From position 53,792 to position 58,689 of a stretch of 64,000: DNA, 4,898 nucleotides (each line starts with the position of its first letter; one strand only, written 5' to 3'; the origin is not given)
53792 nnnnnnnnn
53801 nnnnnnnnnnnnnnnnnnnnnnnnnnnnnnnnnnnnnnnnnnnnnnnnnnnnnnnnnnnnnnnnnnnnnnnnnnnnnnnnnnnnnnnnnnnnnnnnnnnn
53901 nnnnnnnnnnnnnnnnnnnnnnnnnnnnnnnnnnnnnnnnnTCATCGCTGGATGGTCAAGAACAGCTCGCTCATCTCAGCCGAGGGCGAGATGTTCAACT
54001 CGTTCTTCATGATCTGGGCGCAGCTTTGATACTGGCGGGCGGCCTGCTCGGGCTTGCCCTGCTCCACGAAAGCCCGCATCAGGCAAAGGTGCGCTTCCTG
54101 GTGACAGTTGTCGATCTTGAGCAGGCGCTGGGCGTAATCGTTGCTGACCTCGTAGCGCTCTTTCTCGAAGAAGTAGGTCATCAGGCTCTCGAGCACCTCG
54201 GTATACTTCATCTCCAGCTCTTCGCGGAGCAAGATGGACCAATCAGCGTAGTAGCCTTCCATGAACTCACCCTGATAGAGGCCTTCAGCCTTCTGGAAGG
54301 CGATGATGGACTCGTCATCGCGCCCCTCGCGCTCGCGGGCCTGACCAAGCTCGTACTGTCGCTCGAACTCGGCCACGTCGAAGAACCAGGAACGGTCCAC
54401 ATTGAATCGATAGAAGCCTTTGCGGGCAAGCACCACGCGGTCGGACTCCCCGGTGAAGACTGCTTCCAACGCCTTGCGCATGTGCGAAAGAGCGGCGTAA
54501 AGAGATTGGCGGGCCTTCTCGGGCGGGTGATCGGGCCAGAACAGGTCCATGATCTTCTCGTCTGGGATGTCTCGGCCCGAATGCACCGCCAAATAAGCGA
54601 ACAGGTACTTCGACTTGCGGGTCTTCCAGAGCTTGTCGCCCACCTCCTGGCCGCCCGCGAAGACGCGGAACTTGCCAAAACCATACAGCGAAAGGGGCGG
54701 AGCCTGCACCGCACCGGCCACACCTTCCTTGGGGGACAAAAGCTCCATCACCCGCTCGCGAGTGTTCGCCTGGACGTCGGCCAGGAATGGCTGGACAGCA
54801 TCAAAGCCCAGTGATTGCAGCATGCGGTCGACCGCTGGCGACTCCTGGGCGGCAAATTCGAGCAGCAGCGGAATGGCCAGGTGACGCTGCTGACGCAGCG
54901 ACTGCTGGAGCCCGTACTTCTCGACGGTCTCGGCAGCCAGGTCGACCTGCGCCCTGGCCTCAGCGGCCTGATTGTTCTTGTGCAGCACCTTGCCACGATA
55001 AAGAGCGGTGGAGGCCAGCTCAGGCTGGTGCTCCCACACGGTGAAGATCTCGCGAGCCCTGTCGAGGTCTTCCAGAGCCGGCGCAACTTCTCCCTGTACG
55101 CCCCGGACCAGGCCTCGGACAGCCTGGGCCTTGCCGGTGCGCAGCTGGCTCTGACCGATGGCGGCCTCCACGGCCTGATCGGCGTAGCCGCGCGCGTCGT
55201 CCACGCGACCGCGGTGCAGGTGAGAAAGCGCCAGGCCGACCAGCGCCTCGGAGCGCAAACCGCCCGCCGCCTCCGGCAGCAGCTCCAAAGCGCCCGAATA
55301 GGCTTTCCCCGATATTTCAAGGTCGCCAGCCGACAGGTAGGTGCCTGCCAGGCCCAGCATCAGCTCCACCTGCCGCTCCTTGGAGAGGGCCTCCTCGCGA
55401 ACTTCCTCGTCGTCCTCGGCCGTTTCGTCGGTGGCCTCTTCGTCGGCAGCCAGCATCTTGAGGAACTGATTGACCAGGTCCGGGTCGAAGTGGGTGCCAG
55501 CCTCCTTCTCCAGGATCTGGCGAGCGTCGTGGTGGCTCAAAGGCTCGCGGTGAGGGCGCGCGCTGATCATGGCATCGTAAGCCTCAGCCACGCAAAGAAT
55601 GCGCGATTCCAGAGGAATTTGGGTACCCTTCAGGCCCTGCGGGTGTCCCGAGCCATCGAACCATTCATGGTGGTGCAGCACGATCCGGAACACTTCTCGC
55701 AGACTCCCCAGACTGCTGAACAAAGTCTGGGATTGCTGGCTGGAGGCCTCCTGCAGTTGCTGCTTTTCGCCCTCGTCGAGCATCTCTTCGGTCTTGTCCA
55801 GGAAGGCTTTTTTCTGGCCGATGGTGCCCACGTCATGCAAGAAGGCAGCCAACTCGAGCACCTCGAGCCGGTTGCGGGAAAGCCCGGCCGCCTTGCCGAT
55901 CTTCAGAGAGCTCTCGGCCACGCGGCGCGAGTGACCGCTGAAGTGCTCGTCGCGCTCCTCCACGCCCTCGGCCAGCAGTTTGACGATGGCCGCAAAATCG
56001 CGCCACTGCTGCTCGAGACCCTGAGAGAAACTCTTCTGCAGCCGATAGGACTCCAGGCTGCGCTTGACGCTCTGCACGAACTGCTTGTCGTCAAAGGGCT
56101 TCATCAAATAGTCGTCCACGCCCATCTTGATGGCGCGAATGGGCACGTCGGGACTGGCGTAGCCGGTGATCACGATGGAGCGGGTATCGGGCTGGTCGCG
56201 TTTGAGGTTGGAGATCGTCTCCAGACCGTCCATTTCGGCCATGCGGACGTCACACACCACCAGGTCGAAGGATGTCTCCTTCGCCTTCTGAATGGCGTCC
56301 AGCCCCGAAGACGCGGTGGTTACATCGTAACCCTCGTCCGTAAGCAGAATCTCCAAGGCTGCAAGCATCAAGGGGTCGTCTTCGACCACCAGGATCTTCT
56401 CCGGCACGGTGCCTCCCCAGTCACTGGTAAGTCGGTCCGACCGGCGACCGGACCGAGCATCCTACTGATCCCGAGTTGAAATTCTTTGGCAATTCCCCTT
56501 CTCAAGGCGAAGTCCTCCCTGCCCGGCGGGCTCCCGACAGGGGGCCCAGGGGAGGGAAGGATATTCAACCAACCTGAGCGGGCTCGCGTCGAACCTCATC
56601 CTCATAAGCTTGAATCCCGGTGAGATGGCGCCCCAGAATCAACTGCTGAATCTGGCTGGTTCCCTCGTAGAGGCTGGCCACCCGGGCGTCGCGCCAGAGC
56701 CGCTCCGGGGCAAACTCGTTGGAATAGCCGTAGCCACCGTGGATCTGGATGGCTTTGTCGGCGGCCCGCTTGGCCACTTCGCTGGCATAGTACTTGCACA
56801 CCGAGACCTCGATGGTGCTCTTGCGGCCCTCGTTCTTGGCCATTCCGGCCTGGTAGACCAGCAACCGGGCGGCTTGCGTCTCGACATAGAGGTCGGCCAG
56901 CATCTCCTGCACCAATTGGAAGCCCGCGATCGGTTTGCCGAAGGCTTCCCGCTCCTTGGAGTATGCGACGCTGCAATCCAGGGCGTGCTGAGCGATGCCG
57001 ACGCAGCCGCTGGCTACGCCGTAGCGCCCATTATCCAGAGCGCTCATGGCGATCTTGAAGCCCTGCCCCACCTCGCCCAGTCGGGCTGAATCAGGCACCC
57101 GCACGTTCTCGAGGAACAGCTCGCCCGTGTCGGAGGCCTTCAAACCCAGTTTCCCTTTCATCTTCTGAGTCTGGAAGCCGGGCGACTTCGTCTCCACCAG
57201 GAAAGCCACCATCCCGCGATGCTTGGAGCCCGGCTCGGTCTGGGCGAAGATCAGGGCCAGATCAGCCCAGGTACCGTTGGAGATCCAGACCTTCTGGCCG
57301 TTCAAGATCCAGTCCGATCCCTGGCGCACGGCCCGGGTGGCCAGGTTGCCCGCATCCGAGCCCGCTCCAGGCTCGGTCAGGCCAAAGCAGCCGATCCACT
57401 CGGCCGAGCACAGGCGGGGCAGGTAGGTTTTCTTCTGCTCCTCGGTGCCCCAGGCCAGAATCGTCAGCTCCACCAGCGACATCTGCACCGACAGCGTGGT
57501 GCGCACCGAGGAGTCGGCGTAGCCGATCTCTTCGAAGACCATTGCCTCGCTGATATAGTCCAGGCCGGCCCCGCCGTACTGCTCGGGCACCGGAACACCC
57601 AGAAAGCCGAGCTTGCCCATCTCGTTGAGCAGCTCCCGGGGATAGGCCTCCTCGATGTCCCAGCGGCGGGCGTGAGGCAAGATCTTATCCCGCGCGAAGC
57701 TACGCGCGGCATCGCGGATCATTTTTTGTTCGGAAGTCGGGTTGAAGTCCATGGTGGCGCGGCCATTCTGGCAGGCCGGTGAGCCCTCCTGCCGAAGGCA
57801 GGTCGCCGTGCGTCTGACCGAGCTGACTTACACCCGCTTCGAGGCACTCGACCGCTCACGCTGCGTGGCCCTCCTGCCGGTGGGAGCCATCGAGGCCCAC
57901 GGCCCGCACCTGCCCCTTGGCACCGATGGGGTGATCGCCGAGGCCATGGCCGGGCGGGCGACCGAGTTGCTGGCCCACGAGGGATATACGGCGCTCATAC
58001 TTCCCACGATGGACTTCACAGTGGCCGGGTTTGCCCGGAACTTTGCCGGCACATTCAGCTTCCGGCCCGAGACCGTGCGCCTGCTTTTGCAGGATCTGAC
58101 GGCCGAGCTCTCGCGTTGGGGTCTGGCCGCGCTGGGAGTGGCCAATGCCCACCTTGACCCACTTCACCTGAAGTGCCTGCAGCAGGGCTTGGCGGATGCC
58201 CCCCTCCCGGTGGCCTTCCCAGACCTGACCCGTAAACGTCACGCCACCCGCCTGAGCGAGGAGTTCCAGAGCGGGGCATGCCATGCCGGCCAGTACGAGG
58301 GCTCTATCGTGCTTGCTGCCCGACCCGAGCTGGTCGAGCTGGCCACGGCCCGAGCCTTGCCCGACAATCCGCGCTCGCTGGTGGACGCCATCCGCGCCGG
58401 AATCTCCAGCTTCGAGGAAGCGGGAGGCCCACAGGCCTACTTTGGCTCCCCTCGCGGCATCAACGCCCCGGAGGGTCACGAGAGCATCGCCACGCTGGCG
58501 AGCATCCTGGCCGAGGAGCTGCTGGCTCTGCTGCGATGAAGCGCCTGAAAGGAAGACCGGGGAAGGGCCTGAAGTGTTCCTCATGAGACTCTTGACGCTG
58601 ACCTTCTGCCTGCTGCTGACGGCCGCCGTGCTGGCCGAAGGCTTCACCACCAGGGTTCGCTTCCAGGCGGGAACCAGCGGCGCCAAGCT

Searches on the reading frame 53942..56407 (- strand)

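Call 12: search_protein_families(library=pfam, proteins=[window:53942-56407:-], max_evalue=0.001)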
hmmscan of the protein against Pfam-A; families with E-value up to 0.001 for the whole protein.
window:53942-56407:- (821 aa): 11 families
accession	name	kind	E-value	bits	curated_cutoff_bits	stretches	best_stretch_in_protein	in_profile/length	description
PF13487.12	HD_5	-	3.7e-33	115.1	27.2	1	144-311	2-170/170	HD domain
PF00072.30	Response_reg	-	1.3e-30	106.3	30.2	1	5-114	1-110/111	Response regulator receiver domain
PF03704.23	BTAD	-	7.6e-19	69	22.1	1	676-819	1-145/146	Bacterial transcriptional activator domain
PF01966.28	HD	-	5.7e-16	59.3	22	1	158-280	3-116/116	HD domain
PF13432.12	TPR_16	-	3.1e-08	34.4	32.7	0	356-418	6-63/65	Tetratricopeptide repeat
PF13424.12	TPR_12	-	7.9e-07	29.6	30.1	1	350-416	6-75/77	Tetratricopeptide repeat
PF13428.12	TPR_14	-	3.9e-05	24.4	23.5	0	387-428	2-43/44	Tetratricopeptide repeat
PF07719.23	TPR_2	-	6e-05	23.3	27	0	387-414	2-29/34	Tetratricopeptide repeat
PF00486.34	Trans_reg_C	-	0.0006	20.3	26.2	0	593-663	4-72/77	Transcriptional regulatory protein, C terminal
PF08668.18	HDOD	-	0.00086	19.3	22.9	0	151-224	90-161/196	HDOD domain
PF14559.12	TPR_19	-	0.00092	19.9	25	0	750-792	5-47/68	Tetratricopeptide repeat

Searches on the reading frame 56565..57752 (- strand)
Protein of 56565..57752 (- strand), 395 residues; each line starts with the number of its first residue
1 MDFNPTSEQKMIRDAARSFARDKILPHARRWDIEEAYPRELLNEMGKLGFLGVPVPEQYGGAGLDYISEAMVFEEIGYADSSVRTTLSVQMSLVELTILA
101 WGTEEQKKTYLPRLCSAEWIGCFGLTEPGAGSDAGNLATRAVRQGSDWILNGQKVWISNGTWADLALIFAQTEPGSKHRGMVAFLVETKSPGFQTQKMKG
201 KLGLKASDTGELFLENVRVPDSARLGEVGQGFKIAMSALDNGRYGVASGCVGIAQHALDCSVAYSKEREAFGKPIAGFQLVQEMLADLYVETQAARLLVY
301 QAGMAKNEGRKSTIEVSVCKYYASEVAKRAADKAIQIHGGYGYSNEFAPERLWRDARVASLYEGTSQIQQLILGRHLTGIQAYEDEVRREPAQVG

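Call 12: search_protein_families(library=pfam, proteins=[window:56565-57752:-], max_evalue=0.001)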
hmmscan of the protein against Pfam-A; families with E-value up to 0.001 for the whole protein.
window:56565-57752:- (395 aa): 4 families
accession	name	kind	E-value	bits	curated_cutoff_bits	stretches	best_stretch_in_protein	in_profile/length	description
PF00441.29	Acyl-CoA_dh_1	-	3.5e-51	173.7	22.4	1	229-377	1-149/150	Acyl-CoA dehydrogenase, C-terminal domain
PF02771.21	Acyl-CoA_dh_N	-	5.8e-42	143.1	22.9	1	6-118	1-113/113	Acyl-CoA dehydrogenase, N-terminal domain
PF02770.24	Acyl-CoA_dh_M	-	1.5e-28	99.2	33.3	1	122-217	1-97/97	Acyl-CoA dehydrogenase, middle domain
PF08028.16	Acyl-CoA_dh_2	-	3.4e-19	69.9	22.7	1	246-366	3-133/134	Acyl-CoA dehydrogenase, C-terminal domain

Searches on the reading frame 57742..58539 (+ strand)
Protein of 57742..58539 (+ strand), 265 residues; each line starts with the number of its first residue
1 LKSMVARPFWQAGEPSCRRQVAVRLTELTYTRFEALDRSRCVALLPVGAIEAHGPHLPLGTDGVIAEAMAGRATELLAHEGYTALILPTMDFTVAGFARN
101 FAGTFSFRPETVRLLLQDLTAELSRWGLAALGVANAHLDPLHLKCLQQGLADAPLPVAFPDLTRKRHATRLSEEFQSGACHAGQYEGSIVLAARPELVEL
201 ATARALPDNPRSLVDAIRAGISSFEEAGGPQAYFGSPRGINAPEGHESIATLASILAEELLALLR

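Call 70: search_protein_families(library=pfam, proteins=[window:57742-58539:+], max_evalue=1)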
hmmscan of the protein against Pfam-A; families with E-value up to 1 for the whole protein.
window:57742-58539:+ (265 aa): 1 family
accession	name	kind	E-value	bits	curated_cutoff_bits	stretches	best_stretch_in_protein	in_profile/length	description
PF02633.19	Creatininase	-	3e-44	151.7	31.3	1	27-258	2-236/238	Creatinine amidohydrolase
